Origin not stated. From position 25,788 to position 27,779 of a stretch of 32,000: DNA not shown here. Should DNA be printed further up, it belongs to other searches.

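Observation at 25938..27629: Unrecognisable 563-aa protein in the prrC/rlo position of a type I R-M operon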

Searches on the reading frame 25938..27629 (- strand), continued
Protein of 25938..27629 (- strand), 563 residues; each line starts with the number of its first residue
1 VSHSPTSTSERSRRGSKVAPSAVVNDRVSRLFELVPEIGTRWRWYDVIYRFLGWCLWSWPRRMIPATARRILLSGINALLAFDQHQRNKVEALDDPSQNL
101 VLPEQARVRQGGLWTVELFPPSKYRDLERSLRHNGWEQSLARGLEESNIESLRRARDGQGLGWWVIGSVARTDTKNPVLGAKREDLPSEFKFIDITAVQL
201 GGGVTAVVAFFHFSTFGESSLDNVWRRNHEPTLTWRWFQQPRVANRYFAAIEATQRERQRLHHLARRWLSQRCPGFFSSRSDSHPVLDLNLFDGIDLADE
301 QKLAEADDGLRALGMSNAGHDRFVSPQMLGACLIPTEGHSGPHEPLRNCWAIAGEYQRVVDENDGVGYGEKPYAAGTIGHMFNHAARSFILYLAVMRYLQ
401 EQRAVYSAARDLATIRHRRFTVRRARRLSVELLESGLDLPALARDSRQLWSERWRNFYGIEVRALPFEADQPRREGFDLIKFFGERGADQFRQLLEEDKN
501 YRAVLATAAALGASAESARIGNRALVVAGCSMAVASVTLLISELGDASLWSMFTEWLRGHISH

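Call 32: find_encoding_contigs(protein=P0003, flank=10000, max_places=2)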
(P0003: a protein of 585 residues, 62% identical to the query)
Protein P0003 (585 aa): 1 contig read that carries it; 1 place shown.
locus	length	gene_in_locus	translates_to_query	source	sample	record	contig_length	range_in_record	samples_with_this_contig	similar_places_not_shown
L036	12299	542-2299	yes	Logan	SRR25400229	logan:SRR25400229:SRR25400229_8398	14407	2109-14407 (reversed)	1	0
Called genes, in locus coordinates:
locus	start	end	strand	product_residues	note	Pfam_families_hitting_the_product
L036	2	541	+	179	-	?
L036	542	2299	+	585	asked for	-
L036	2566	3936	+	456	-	PF20703:nSTAND1, PF01637:ATPase_2 (weak), PF13191:AAA_16, PF24883:NPHP3_N (weak), PF00004:AAA (weak), PF13173:AAA_14 (faint), PF13401:AAA_22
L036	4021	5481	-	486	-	PF03600:CitMHS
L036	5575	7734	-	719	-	PF14490:HHH_RecD2, PF00580:UvrD-helicase (faint), PF02562:PhoH (faint), PF13604:AAA_30, PF01443:Viral_helicase1 (weak), PF13245:AAA_19, PF18335:SH3_13, PF13538:UvrD_C_2, +1 more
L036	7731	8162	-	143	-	PF28121:VPA1267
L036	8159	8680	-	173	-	-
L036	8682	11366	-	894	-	-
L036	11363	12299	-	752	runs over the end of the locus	-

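Call 33: find_encoding_contigs(protein=P0006, flank=10000, max_places=2)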
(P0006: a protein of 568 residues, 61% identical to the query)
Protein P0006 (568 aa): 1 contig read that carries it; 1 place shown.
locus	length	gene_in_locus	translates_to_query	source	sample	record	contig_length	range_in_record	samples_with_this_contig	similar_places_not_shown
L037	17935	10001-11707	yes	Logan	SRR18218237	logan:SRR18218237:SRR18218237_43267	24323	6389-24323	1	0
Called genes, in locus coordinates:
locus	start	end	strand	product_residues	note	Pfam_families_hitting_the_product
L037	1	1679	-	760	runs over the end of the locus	PF02706:Wzz, PF23607:WZC_N, PF13807:GNVR, PF01656:CbiA (weak), PF13614:AAA_31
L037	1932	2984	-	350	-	PF02563:Poly_export, PF22461:SLBB_2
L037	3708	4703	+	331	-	-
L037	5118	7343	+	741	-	PF01555:N6_N4_Mtase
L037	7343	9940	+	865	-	PF04851:ResIII, PF27151:YagJ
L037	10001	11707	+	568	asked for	-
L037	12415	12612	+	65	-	-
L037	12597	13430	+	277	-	-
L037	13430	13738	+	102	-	-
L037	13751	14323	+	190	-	-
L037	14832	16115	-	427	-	PF13148:DUF3987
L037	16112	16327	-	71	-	PF05930:Phage_AlpA, PF12728:HTH_17 (weak)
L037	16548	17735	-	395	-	PF13356:Arm-DNA-bind_3, PF22022:Phage_int_M, PF00589:Phage_integrase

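Call 35: find_encoding_contigs(protein=P0024, flank=10000, max_places=1)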
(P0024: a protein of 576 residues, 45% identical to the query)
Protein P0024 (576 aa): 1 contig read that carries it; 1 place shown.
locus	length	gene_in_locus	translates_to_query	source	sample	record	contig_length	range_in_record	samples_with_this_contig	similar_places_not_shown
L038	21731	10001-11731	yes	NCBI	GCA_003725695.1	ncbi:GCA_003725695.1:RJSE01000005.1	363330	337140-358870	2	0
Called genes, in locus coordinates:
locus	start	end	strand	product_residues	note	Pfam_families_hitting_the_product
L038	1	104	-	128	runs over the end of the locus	PF13564:DoxX_2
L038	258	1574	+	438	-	PF01391:Collagen (weak)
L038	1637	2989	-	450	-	PF00392:GntR, PF00155:Aminotran_1_2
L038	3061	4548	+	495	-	PF00171:Aldedh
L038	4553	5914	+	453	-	PF00202:Aminotran_3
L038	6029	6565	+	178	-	-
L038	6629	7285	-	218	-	-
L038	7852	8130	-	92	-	-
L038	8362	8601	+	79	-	PF13560:HTH_31 (weak), PF12844:HTH_19 (weak), PF01381:HTH_3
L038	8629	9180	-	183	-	-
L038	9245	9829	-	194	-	PF00239:Resolvase, PF13551:HTH_29 (faint), PF02796:HTH_7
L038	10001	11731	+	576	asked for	-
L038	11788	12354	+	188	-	-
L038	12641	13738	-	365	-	PF12307:DUF3631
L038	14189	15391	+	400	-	PF00589:Phage_integrase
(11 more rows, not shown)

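Call 36: find_encoding_contigs(protein=P0041, flank=10000, max_places=1)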
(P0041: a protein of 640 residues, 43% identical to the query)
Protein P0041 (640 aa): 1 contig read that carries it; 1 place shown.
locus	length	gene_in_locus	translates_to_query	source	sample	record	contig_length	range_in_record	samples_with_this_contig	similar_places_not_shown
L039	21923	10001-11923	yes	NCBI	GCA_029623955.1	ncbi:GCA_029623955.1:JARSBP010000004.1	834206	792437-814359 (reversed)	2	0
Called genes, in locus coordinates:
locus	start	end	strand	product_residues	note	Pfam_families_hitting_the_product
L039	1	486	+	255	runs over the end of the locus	PF01925:TauE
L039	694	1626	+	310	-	PF01925:TauE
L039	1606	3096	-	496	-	PF04244:DPRP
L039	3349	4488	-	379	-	PF00589:Phage_integrase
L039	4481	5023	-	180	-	-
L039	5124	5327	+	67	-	PF12728:HTH_17 (weak)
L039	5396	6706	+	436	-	-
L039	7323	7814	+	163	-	-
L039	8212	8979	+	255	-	-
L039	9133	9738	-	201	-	PF00239:Resolvase, PF02796:HTH_7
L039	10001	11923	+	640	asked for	-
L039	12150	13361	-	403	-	PF04313:HSDR_N (weak), PF13588:HSDR_N_2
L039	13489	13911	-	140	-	-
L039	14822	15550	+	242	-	PF13185:GAF_2, PF03861:ANTAR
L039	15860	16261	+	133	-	PF01740:STAS, PF13466:STAS_2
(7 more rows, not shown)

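Call 37: find_encoding_contigs(protein=P0043, flank=10000, max_places=1)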
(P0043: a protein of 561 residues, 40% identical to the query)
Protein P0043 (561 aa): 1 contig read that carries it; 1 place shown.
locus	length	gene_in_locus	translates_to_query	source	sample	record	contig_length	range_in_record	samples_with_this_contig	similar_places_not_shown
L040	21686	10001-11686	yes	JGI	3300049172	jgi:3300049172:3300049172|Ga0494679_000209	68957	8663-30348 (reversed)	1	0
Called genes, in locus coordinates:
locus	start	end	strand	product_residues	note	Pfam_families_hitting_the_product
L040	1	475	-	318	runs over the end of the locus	PF04616:Glyco_hydro_43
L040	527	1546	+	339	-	PF00356:LacI, PF00532:Peripla_BP_1, PF13407:Peripla_BP_4, PF13377:Peripla_BP_3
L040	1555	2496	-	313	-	PF00528:BPD_transp_1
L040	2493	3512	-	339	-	PF00528:BPD_transp_1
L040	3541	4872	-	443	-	-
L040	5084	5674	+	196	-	PF01872:RibD_C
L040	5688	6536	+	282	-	PF01063:Aminotran_4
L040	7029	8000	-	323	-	-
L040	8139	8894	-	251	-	PF00589:Phage_integrase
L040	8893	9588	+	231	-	PF00293:NUDIX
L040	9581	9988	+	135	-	PF00293:NUDIX, PF14815:NUDIX_4 (weak)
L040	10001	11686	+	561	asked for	-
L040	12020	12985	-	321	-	PF08220:HTH_DeoR (weak), PF08279:HTH_11, PF13280:WYL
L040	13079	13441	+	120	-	PF00903:Glyoxalase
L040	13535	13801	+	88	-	-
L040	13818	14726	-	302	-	PF12146:Hydrolase_4 (weak), PF00561:Abhydrolase_1, PF12697:Abhydrolase_6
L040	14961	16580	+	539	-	PF16483:Glyco_hydro_64, PF00652:Ricin_B_lectin, PF14200:RicinB_lectin_2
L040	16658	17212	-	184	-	-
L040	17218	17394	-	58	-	-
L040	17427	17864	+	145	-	PF00102:Y_phosphatase, PF22784:PTP-SAK (weak)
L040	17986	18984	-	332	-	PF00044:Gp_dh_N, PF02800:Gp_dh_C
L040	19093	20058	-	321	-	PF01965:DJ-1_PfpI, PF00165:HTH_AraC (weak), PF12833:HTH_18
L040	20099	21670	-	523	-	PF03806:ABG_transport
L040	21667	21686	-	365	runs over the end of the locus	-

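Call 38: search_protein_families(library=pfam, alignment_id=A1, max_evalue=10)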
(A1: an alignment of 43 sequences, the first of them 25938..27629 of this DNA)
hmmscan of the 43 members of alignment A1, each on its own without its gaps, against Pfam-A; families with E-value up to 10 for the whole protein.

A. member 1, window:25938-27629:- (563 aa): 0 families

B. families by the number of members that match (of 43 scanned): 8 families
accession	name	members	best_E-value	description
PF06993.17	DUF1304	2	0.071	Protein of unknown function (DUF1304)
PF19763.6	DUF6250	1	0.014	Domain of unknown function (DUF6250)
PF19731.4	DUF6222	1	0.064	Family of unknown function (DUF6222)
PF01765.24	RRF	1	0.085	Ribosome recycling factor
PF20192.3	DUF6555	1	0.14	Family of unknown function (DUF6555)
PF16515.11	HIP1_clath_bdg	1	0.21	Clathrin-binding domain of Huntingtin-interacting protein 1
PF24410.1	wHTH-HSP90_Na-assoc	1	0.49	wHTH-Hsp90_Na associated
PF13579.12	Glyco_trans_4_4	1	0.8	Glycosyl transferase 4-like domain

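Call 43: find_related_loci(query=A1, collection=metagenome_contigs, flank=10000)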
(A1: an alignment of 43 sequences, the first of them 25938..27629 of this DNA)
Query A1 (563 aa) in metagenome_contigs; peptide patterns used: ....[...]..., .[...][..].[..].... (x = any residue, [..] = any of these).
93 stretches matched a pattern; 34 encode a relative of the query (tblastn E <= 1e-3); 34 distinct loci.
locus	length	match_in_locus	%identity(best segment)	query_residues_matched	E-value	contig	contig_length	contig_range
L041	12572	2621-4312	60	1-561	0e+0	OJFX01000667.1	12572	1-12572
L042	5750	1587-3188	57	26-559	0e+0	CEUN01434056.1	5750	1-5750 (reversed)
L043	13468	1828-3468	50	9-557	1e-169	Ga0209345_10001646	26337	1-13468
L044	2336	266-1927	46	8-559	2e-159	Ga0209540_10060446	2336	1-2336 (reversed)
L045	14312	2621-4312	60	1-561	0e+0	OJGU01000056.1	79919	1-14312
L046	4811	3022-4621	47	24-557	2e-123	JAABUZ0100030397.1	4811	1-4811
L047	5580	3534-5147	35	32-561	8e-97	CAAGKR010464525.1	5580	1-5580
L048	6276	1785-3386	34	28-556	2e-91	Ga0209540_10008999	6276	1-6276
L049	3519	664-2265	34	28-556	2e-92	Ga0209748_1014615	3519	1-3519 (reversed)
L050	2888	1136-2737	35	35-561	5e-89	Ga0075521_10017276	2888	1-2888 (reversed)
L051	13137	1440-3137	34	15-560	1e-85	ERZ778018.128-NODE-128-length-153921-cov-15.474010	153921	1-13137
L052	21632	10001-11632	42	5-542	2e-129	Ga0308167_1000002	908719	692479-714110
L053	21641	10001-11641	34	22-549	3e-80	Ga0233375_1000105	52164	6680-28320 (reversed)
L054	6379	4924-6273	34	2-456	2e-80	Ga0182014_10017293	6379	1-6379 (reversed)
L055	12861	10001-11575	34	32-546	1e-78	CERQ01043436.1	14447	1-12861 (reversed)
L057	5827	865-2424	33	35-557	2e-77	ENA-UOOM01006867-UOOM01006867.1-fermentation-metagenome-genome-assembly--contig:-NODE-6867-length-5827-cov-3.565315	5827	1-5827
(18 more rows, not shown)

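Call 44: find_related_loci(query=A1, collection=viral_contigs, flank=10000)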
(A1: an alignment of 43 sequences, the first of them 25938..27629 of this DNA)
Query A1 (563 aa) in viral_contigs; peptide patterns used: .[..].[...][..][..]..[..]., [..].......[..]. (x = any residue, [..] = any of these).
57 stretches matched a pattern, but none encodes a relative of the query by tblastn (E <= 1e-3).

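Call 51: search_protein_families(library=pfam, alignment_id=A2, max_evalue=0.00001)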
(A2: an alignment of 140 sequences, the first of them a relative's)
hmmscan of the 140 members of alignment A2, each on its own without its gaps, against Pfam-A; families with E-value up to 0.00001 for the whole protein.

A. member 1, L012:9217-9540:+ (108 aa): 0 families

B. families by the number of members that match (of 140 scanned): 82 families (the first 25 are shown)
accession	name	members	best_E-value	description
PF00589.27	Phage_integrase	4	2.4e-31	Phage integrase family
PF07669.17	Eco57I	3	7e-46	Eco57I restriction-modification methylase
PF02384.22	N6_Mtase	3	7.2e-15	N-6 DNA Methylase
PF20473.4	MmeI_Mtase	2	4.2e-12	MmeI, DNA-methyltransferase domain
PF12697.13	Abhydrolase_6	2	6.3e-11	Alpha/beta hydrolase family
PF02899.23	Phage_int_SAM_1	2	1.4e-10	Phage integrase, N-terminal SAM-like domain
PF08401.16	ArdcN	2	5.9e-09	N-terminal domain of anti-restriction factor ArdC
PF01381.28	HTH_3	2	1.1e-08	Helix-turn-helix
PF12950.13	TaqI_C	2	8e-08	TaqI-like C-terminal specificity domain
PF00872.24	Transposase_mut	1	8.3e-149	Transposase, Mutator family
PF18723.6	HMUDK_hel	1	5.8e-112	5-hmdU DNA kinase, helical domain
PF20199.4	RepSA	1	7.2e-96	Replication initiator protein, pSAM2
PF04461.18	DUF520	1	5.1e-56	Protein of unknown function (DUF520)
PF08843.17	AbiEii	1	6e-44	Nucleotidyl transferase AbiEii toxin, Type IV TA system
PF01547.30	SBP_bac_1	1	1.3e-41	Bacterial extracellular solute-binding protein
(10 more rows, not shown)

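Call 52: search_protein_families(library=padloc, alignment_id=A2, max_evalue=0.00001)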
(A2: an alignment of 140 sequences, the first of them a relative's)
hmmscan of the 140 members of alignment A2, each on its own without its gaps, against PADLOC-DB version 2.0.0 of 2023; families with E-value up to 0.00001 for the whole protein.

A. member 1, L012:9217-9540:+ (108 aa): 0 families

B. families by the number of members that match (of 140 scanned): 201 families (the first 25 are shown)
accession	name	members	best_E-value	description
PDLC04134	mad2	4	7.5e-21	mads_2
PDLC03301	MTase_II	3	8.3e-247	Type II methyltransferase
PDLC03267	MTase_II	3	3.7e-109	Type II methyltransferase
PDLC03335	MTase_II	3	3.3e-44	Type II methyltransferase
PDLC02643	DrmMI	3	3.6e-35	DrmMI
PDLC03313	MTase_II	3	3.7e-29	Type II methyltransferase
PDLC03331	MTase_II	3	2.3e-25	Type II methyltransferase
PDLC03235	MTase_II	3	9.2e-23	Type II methyltransferase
PDLC03226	MTase_II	3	9.2e-20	Type II methyltransferase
PDLC03248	MTase_II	3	4.2e-18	Type II methyltransferase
PDLC03348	MTase_II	3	1e-15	Type II methyltransferase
PDLC03293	MTase_II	3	1.7e-15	Type II methyltransferase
PDLC03338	MTase_II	3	7.9e-14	Type II methyltransferase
PDLC03328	MTase_II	3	8e-14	Type II methyltransferase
PDLC03366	MTase_II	3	4.8e-12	Type II methyltransferase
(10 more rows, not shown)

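Call 62: search_dna_similar(query=window:25938-27629:-, collection=plasmids, mode=protein, max_rows=20)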
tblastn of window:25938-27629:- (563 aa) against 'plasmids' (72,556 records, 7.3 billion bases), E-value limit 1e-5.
Records with a match: 1; places in all: 1; records where one place covers at least 80% of the query: 1.
Best place of each record, by identity: <60% 1.
By first word of the organism name: Arthrobacter 1.
By predicted mobility (MOB-suite, as given by PLSDB): conjugative 1.
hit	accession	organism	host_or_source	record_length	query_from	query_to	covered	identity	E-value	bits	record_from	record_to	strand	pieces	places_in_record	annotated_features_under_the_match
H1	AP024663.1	Arthrobacter sp. NicSoilE8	-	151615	38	544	90%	30.7%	4e-54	206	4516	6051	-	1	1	hypothetical protein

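Call 63: search_dna_similar(query=window:25938-27629:-, collection=phages, mode=protein, max_rows=10)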
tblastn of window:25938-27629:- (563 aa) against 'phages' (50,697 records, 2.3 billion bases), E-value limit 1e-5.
No match.

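Call 64: get_annotated_region(hit=H1, flank=8000)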
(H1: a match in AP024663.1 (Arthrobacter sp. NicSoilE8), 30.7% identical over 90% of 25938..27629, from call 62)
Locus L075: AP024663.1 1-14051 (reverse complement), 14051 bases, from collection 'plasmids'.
description: Arthrobacter sp. NicSoilE8 plasmid NicSoilE8-2 DNA, complete genome
organism: Arthrobacter sp. NicSoilE8 (NCBI taxid 2831002)
taxonomy: Bacteria; Actinomycetota; Actinomycetes; Micrococcales; Micrococcaceae; Arthrobacter; Arthrobacter sp. NicSoilE8
host: -; source: -; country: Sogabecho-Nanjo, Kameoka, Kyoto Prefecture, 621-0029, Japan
typing (MOB-suite, as given by PLSDB): conjugative; relaxase MOBP; mating-pair formation MPF_T
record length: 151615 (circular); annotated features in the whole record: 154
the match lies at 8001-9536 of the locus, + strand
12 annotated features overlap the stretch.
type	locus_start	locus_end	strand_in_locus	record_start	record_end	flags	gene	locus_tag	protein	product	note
CDS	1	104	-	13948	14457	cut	-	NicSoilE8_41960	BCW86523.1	hypothetical protein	-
CDS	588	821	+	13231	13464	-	-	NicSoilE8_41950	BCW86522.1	hypothetical protein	-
CDS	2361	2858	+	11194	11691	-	-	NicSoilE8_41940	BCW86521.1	hypothetical protein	-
CDS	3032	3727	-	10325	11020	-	-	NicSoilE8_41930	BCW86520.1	hypothetical protein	-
CDS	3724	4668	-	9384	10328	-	-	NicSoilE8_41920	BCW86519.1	hypothetical protein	-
CDS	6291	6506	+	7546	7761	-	-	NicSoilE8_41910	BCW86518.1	hypothetical protein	-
CDS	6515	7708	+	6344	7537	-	-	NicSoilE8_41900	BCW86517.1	hypothetical protein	-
CDS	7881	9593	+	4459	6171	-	-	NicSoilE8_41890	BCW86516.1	hypothetical protein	-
CDS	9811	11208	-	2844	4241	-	-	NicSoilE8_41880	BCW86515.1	hypothetical protein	-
CDS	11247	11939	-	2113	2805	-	-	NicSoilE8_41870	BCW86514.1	alpha/beta hydrolase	-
CDS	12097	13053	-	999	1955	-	-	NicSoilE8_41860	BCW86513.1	hypothetical protein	-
CDS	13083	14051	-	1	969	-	-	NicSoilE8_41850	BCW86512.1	esterase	-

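Call 83: fold_search(model_id=the predicted structure, library=viral)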
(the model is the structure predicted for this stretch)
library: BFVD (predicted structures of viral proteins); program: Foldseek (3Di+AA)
matches with E <= 10: 248; with E <= 0.001: 0
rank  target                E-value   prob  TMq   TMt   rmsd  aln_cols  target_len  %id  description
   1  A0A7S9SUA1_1          7.0e-02  0.10  0.13  0.10  28.3       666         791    9  Uncharacterized protein [Virus NIOZ-UU157]
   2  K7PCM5                8.2e-02  0.11  0.07  0.07  21.7       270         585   12  ORF24 [Cyprinid herpesvirus 2]
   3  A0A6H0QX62            1.4e-01  0.12  0.09  0.14  24.6       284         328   13  Protein ORF24 [Cyprinid herpesvirus 2]
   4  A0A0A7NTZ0            1.9e-01  0.60  0.19  0.29  16.1       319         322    9  Mg2+ transporter protein [Lactobacillus phage LfeInf]
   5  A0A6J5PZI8            1.9e-01  0.13  0.09  0.15  17.7       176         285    7  Uncharacterized protein [uncultured Caudovirales phage]
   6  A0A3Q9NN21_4          2.2e-01  0.23  0.10  0.05  23.7       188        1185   10  (no name in the UniProt tables at hand)
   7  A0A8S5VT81            2.6e-01  0.08  0.07  0.20  12.9       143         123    7  (no name in the UniProt tables at hand)
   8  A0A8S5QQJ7            3.4e-01  0.13  0.10  0.16  22.9       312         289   10  Papain fold toxin 1, glutamine deamidase [Siphoviridae sp. ctgBD49]
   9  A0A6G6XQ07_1          3.4e-01  0.09  0.09  0.07  23.7       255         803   12  (no name in the UniProt tables at hand)
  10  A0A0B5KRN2            3.4e-01  0.08  0.07  0.12  19.6       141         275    9  ORF3 [Wuhan House Fly Virus 2]
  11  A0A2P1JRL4            3.5e-01  0.20  0.07  0.19  19.8       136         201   10  C2H2-type domain-containing protein [Mycobacterium phage Jeon]
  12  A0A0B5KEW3            4.1e-01  0.04  0.07  0.09  20.3       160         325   12  ORF3 [Shayang Fly Virus 3]
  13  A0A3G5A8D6            4.4e-01  0.06  0.07  0.05  25.4       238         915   10  Zn-dependent peptidase [Hyperionvirus sp.]
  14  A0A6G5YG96            6.0e-01  0.10  0.09  0.24  14.7       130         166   12  (no name in the UniProt tables at hand)
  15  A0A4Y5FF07            6.0e-01  0.08  0.08  0.21  17.3       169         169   12  Uncharacterized protein [Lactobacillus phage 3-521]
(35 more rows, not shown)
